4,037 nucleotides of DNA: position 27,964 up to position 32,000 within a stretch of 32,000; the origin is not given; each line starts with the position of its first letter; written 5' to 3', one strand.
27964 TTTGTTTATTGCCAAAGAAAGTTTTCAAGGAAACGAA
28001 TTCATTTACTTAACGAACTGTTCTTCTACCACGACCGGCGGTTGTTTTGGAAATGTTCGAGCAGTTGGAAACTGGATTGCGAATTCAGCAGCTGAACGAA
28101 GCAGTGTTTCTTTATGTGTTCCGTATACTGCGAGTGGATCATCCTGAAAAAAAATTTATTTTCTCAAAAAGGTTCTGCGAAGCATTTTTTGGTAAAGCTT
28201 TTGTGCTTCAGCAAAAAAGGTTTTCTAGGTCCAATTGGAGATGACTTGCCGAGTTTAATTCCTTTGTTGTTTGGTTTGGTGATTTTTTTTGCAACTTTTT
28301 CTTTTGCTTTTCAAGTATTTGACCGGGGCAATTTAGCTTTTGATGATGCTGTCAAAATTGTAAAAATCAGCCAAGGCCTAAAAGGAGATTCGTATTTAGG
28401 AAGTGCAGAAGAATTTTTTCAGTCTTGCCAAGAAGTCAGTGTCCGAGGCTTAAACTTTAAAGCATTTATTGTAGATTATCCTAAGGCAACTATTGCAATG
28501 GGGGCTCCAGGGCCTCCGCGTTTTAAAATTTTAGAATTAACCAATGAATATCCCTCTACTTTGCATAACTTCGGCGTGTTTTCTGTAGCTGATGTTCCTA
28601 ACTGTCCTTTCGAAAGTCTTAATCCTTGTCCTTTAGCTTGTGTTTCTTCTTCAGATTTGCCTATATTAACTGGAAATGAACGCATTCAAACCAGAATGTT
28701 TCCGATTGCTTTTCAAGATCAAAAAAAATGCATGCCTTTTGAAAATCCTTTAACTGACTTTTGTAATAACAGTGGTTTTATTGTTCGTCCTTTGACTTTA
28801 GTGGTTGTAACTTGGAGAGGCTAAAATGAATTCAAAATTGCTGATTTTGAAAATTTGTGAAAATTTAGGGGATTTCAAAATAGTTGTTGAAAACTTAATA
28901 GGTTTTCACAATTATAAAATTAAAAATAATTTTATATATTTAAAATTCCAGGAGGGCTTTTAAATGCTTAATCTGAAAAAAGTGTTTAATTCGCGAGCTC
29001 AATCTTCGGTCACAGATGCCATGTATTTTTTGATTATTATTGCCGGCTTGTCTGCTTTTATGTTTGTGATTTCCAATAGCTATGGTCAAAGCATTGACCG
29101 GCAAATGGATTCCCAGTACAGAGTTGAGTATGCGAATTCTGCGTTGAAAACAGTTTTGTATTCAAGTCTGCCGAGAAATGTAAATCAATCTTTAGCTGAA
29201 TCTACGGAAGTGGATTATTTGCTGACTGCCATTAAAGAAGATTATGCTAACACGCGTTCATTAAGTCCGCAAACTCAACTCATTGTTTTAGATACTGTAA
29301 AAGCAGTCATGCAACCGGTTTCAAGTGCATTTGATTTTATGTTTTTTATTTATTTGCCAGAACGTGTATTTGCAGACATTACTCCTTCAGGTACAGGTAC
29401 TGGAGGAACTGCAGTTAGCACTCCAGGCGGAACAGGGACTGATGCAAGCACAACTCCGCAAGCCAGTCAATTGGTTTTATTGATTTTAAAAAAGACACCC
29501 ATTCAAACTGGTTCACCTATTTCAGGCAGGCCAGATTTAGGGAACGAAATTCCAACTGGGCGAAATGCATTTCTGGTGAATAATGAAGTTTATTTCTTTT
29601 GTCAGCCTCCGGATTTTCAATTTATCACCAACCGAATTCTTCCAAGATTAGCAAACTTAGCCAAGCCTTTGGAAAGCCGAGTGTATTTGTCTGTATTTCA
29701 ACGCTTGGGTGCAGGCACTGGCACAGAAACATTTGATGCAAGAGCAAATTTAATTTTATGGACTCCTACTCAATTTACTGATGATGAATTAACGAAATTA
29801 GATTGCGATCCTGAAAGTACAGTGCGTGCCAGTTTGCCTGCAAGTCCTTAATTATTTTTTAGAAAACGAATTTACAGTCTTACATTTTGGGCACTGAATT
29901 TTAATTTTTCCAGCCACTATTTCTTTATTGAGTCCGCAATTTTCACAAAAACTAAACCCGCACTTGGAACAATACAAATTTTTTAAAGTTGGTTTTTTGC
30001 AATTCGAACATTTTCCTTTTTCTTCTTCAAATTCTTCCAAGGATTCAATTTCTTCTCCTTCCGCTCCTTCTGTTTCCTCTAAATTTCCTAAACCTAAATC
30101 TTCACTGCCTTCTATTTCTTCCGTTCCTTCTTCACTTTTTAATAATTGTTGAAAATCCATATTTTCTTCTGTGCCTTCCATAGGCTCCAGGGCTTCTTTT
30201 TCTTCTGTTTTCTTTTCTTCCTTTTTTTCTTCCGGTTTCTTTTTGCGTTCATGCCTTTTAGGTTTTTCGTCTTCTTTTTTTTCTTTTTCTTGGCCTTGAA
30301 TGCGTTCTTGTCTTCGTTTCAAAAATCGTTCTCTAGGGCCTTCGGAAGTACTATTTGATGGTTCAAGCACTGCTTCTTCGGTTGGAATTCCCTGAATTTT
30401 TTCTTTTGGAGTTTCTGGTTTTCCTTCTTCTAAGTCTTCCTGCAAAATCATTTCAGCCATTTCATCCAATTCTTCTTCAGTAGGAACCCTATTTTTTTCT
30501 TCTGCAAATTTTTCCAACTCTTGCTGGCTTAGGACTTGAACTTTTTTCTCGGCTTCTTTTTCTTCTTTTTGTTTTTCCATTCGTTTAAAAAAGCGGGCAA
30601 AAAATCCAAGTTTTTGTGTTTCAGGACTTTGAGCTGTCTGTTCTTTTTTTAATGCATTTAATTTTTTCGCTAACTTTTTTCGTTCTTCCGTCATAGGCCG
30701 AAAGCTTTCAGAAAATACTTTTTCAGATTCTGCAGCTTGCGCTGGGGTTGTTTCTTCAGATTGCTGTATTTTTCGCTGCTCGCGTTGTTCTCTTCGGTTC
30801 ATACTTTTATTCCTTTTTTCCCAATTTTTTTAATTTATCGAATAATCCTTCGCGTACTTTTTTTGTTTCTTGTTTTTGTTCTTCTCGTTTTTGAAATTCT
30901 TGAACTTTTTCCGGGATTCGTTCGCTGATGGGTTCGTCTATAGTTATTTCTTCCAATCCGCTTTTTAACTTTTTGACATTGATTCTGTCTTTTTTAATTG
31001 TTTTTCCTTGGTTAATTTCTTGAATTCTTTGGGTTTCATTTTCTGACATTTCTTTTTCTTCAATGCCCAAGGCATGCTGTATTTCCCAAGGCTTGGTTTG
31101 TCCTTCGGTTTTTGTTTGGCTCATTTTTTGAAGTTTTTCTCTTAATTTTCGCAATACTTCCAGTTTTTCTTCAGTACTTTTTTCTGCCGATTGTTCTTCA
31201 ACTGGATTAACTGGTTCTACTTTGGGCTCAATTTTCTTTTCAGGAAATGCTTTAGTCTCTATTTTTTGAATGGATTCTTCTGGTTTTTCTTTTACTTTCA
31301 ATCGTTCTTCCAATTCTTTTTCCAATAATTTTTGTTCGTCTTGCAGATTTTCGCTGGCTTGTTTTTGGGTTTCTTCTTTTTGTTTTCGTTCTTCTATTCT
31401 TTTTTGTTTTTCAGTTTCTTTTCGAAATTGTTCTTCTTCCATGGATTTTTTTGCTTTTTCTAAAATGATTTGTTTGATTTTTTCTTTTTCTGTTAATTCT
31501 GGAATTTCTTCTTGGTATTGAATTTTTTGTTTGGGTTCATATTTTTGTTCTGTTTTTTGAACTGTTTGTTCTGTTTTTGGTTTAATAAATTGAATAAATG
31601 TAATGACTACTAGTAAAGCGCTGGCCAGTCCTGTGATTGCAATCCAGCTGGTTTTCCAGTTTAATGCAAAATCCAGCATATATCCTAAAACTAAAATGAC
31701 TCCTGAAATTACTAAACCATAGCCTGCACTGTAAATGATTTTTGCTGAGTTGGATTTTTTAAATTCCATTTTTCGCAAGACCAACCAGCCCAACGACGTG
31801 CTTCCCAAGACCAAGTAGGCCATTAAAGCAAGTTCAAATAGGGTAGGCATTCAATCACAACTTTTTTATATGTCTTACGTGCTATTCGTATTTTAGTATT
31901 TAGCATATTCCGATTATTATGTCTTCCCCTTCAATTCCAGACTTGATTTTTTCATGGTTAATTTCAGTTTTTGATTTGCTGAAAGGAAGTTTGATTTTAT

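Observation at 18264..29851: Archaeal type IV pilus-like locus with about seven divergent pilin-like genes and no prepilin peptidase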

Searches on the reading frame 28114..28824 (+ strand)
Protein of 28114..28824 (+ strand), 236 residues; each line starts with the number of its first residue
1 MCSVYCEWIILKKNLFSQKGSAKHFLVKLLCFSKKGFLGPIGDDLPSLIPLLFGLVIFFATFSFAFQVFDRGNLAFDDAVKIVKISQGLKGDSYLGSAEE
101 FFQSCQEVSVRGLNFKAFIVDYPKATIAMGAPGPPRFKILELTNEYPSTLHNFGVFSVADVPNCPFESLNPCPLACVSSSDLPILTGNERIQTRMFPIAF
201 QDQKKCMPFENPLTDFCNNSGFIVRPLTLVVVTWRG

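Call 5: search_protein_families(library=pfam, proteins=[window:28114-28824:+], max_evalue=0.1)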
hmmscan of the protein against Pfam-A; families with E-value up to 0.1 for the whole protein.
window:28114-28824:+ (236 aa): 0 families

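Call 6: search_protein_families(library=ncbifam, proteins=[window:28189-28824:+], max_evalue=0.1)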
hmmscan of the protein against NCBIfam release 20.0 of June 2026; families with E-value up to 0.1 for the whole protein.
window:28189-28824:+ (211 aa): 0 families

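Call 60: find_homologous_proteins(query=window:28189-28824:+, max_evalue=0.001)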
Query window:28189-28824:+ (211 aa): 202 proteins with E <= 0.001 among 304 candidates; the best 120 are listed.
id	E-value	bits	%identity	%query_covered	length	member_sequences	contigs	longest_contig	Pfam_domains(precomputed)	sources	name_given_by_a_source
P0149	2.3e-136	470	100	98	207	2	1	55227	-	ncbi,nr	ncbi:MAG: hypothetical protein Q7S92_07210 [Candidatus Diapherotrites archaeon]|nr:hypothetical prot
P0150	3.4e-35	140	43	95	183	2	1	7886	-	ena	-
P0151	1.6e-34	138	40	97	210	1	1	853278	-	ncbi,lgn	-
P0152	9.8e-34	135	40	97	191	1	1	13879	-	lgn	-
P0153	2.0e-32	131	40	96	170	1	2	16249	-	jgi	-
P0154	6.6e-32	129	41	95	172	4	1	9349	-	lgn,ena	-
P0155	2.8e-31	127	41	95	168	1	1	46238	-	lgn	-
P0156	6.6e-31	126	41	95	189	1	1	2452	-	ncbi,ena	-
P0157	2.0e-27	114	38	98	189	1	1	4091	-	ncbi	-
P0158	1.5e-26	111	35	98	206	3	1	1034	-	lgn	-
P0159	2.3e-26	111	36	96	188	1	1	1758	-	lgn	-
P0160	5.9e-26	110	37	96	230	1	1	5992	-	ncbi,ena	-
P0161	8.6e-26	109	38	97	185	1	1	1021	-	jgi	-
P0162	3.3e-25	107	37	95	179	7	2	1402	-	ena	-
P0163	3.6e-25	107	36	97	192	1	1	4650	-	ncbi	-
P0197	1.3e-21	95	50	43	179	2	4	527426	-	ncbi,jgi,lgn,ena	-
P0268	7.5e-19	86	35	99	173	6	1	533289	-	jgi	-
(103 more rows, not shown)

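Call 71: find_encoding_contigs(protein=P0197, flank=10000, max_places=2)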
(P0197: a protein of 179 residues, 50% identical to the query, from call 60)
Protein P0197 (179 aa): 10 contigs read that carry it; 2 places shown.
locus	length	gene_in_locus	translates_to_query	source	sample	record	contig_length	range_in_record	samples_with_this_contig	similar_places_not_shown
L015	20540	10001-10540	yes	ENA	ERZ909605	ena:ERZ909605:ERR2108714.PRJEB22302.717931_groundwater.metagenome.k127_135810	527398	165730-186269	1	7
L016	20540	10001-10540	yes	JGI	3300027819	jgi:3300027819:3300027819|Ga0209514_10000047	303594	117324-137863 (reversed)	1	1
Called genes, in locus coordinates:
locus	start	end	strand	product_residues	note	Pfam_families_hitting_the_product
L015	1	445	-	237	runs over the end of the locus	-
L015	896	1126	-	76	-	PF07927:HicA_toxin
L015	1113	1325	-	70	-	-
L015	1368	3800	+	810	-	PF00437:T2SSE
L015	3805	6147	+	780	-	-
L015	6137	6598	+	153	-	-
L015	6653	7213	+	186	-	-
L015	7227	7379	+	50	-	-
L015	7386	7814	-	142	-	PF01850:PIN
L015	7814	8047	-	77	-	PF04014:MazE_antitoxin (weak), PF15937:PrlF_antitoxin (weak)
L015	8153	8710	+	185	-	-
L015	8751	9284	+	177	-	-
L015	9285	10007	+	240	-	-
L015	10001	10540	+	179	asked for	-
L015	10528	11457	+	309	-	-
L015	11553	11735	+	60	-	-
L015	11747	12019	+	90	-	PF05016:ParE_toxin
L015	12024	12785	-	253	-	-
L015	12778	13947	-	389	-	-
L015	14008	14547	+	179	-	-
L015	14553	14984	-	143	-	-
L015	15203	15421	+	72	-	PF15919:HicB_lk_antitox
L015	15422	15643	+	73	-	PF07927:HicA_toxin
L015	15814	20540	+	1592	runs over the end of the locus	-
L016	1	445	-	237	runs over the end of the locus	-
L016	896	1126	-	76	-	PF07927:HicA_toxin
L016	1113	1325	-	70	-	-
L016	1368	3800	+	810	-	PF00437:T2SSE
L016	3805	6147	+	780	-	-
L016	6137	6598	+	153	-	-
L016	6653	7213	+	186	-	-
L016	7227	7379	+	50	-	-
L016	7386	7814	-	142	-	PF01850:PIN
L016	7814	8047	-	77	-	PF04014:MazE_antitoxin (weak), PF15937:PrlF_antitoxin (weak)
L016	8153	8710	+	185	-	-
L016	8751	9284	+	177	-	-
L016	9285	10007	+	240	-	-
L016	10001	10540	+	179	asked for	-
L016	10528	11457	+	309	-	-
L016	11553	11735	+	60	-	-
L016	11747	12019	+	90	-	PF05016:ParE_toxin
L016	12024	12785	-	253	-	-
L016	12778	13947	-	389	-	-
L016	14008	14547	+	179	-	-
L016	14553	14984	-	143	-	-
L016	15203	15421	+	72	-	PF15919:HicB_lk_antitox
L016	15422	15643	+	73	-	PF07927:HicA_toxin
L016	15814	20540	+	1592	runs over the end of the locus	-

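Call 72: find_encoding_contigs(protein=P0268, flank=10000, max_places=2)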
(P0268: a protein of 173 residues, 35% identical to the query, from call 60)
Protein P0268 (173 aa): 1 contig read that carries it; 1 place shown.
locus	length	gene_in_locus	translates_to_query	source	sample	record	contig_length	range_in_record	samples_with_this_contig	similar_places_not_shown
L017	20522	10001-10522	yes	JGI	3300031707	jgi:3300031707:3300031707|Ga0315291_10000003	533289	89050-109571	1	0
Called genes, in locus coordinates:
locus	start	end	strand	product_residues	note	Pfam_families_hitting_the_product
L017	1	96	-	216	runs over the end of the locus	PF02643:DUF192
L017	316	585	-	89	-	-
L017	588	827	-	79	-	-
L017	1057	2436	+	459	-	-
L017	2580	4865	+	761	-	PF00437:T2SSE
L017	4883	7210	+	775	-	-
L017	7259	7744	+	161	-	-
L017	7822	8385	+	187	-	-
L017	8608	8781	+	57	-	-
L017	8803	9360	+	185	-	-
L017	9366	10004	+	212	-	-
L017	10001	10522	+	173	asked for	-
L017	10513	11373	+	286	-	-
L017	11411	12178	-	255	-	-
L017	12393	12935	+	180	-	-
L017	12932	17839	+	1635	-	-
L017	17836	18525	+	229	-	PF12802:MarR_2 (faint), PF01982:CTP-dep_RFKase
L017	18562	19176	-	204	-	-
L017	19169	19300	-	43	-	-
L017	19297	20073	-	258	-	PF09754:PAC2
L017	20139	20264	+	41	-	-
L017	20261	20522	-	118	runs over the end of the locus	-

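Call 75: predict_structure(alignment_id=A2)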
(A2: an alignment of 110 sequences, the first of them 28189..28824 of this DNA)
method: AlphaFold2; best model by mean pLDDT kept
length: 211 residues; sequences in the alignment: 110
mean_pLDDT: 84.4   pTM: 0.75
mean pLDDT of the five models: 84.4, 84.2, 83.8, 83.8, 83.5
residues with pLDDT >= 90: 118; 70-90: 52; 50-70: 38; < 50: 3
segments of 3 or more residues with pLDDT < 50: none
pLDDT, mean of each block of 10 residues (from residue 1): 57 56 90 98 94 93 92 95 94 87 71 87 87 91 89 87 92 87 55 73 95 83
secondary structure, 60 per line:
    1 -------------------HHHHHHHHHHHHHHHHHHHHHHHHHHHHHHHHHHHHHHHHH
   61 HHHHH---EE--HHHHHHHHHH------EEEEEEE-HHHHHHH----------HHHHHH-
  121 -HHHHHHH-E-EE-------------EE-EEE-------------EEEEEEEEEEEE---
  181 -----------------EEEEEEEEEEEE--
elements in order: H20-65 H73-82 E89-95 H97-103 H114-119 H122-128 E150-152 E166-177 E198-209

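Call 77: fold_search(model_id=the predicted structure, library=pdb)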
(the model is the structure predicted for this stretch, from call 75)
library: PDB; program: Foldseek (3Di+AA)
matches with E <= 10: 194; with E <= 0.001: 0
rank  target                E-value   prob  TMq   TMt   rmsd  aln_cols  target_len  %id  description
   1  9swn_F                2.8e-01  0.44  0.16  0.26   6.0        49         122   14  Cryo-EM structure of yeast telomerase holoenzyme (released 2026-04-08)
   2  6w6v_G                3.6e-01  0.35  0.16  0.26   5.5        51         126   16  Structure of yeast RNase MRP holoenzyme (released 2020-07-15)
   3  6agb_G                3.8e-01  0.41  0.17  0.28   6.0        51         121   14  Cryo-EM structure of yeast Ribonuclease P (released 2018-10-17)
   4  8rxh_SM               4.4e-01  0.09  0.14  0.26  11.3       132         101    9  CRYO-EM STRUCTURE OF LEISHMANIA MAJOR 80S RIBOSOME WITH A/P/E-site tRNA AND mRNA : PARENTAL STRAIN (released 2024-05-15)
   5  6cwx_A                5.3e-01  0.28  0.15  0.29   5.1        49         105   10  Crystal structure of human ribonuclease P/MRP proteins Rpp20/Rpp25 (released 2018-04-18)
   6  9fxo_SM               6.4e-01  0.07  0.14  0.25  10.6       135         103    9  CRYO-EM STRUCTURE OF LEISHMANIA MAJOR 80S RIBOSOME WITH A/P/E-SITE TRNA AND MRNA : LM32CS1C1 M2 OE MUTANT (released 2025-07-23)
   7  8a98_SM               7.2e-01  0.05  0.12  0.23  12.6       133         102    8  CRYO-EM STRUCTURE OF LEISHMANIA MAJOR 80S RIBOSOME : snoRNA MUTANT (released 2023-10-11)
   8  6lt7_A                7.7e-01  0.25  0.15  0.25   6.1        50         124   12  Crystal structure of human RPP20-RPP25 proteins in complex with the P3 domain of lncRNA RMRP (released 2021-01-27)
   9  9tvu_j                8.2e-01  0.13  0.19  0.29   8.6       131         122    5  Structure of the Chlamydomonas reinhardtii chlororibosome (released 2026-02-18)
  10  3e05_E                9.3e-01  0.07  0.12  0.13   5.7        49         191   12  CRYSTAL STRUCTURE OF Precorrin-6y C5,15-methyltransferase FROM Geobacter metallireducens GS-15 (released 2008-08-12)
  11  1p1l                  9.9e-01  0.18  0.20  0.36   7.9       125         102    9  Structure of the Periplasmic divalent cation tolerance protein CutA from Archaeoglobus fulgidus (released 2003-04-29)
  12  9fi8_HC               1.1e+00  0.13  0.20  0.23  12.7       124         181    4  SSU(head) structure derived from the SSU sample of the mitoribosome from T. gondii. (released 2024-12-11)
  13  4uje_BU               1.2e+00  0.09  0.18  0.32  11.4       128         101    5  Regulation of the mammalian elongation cycle by 40S subunit rolling: a eukaryotic-specific ribosome rearrangement (released 2014-07-16)
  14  6u2k_B                1.2e+00  0.03  0.13  0.06   8.8        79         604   15  EM structure of MPEG-1 (L425K, alpha conformation) soluble pre-pore complex (released 2019-09-25)
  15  6hiw_CJ               1.4e+00  0.01  0.11  0.04  23.0       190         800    7  Cryo-EM structure of the Trypanosoma brucei mitochondrial ribosome - This entry contains the complete small mitoribos (released 2018-09-26)
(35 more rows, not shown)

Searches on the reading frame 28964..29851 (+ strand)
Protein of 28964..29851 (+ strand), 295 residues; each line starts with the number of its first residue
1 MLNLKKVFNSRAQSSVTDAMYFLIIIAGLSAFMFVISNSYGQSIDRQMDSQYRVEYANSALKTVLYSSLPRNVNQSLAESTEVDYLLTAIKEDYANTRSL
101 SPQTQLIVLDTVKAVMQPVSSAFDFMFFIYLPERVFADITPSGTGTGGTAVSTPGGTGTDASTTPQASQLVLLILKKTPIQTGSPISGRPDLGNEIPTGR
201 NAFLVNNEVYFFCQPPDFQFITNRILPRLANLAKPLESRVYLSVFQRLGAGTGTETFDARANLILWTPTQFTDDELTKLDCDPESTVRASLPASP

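Call 5: search_protein_families(library=pfam, proteins=[window:28964-29851:+], max_evalue=0.1)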
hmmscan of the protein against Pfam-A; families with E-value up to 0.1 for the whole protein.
window:28964-29851:+ (295 aa): 0 families

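Call 6: search_protein_families(library=ncbifam, proteins=[window:28964-29851:+], max_evalue=0.1)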
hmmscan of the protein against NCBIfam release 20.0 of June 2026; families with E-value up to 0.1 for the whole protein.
window:28964-29851:+ (295 aa): 1 family
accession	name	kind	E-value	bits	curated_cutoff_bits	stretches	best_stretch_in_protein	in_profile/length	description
NF001240.0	PRK00216.1-1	equivalog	0.065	12.3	378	1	97-133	157-193/251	bifunctional demethylmenaquinone methyltransferase/2-methoxy-6-polyprenyl-1,4-benzoquinol methylase UbiE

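Call 36: find_encoding_contigs(protein=window:28964-29851:+, flank=10000, max_places=3)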
Protein window:28964-29851:+ (295 aa): no gene with exactly this product is on record in the collection.

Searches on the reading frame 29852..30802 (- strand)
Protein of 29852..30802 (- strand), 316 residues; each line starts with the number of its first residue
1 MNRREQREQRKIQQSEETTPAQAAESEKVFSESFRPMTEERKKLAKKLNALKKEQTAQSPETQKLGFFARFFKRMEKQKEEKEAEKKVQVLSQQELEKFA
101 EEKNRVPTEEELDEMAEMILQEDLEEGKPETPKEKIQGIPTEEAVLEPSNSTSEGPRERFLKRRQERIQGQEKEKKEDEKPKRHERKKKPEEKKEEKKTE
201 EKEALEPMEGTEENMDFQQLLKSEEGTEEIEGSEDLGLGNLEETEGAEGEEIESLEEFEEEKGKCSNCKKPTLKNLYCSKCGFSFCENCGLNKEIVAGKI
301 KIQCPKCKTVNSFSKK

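Call 5: search_protein_families(library=pfam, proteins=[window:29852-30802:-], max_evalue=0.1)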
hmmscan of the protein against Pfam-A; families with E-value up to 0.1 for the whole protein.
window:29852-30802:- (316 aa): 1 family
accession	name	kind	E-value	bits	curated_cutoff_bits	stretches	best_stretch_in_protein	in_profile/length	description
PF03107.22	C1_2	-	0.017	15.9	26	1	257-289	12-47/48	C1 domain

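Call 35: find_encoding_contigs(protein=window:29852-30802:-, flank=10000, max_places=3)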
Protein window:29852-30802:- (316 aa): no gene with exactly this product is on record in the collection.

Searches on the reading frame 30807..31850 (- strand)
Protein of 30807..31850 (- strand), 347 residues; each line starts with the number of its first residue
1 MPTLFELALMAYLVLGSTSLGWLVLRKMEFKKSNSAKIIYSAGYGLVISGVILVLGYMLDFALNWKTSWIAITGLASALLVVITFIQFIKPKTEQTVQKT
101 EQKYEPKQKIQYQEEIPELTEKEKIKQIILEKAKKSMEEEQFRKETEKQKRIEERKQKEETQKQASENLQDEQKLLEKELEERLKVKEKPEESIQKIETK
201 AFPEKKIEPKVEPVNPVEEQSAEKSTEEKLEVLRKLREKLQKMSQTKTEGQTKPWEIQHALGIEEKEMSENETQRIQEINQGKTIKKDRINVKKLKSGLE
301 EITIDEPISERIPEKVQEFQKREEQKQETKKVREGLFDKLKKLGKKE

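Call 5: search_protein_families(library=pfam, proteins=[window:30807-31850:-], max_evalue=0.1)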
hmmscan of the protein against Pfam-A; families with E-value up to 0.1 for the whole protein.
window:30807-31850:- (347 aa): 3 families
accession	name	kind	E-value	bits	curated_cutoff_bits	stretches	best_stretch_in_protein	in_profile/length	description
PF19756.4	DUF6243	-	0.036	14.7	25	1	218-251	30-63/67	Family of unknown function (DUF6243)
PF20563.3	DUF6773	-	0.047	14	27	0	9-108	57-159/163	Family of unknown function (DUF6773)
PF04276.17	DUF443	-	0.051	13.8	26.2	0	31-110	57-134/202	Protein of unknown function (DUF443)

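Call 10: find_encoding_contigs(protein=window:30807-31850:-, flank=10000, max_places=3)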
Protein window:30807-31850:- (347 aa): 1 contig read that carries it; 1 place shown.
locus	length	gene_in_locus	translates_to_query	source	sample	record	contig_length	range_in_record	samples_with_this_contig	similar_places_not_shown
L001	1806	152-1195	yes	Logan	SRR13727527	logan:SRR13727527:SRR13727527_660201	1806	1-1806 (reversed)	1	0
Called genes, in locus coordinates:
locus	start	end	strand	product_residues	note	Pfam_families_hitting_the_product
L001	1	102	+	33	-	?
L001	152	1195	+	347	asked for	-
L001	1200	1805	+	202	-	?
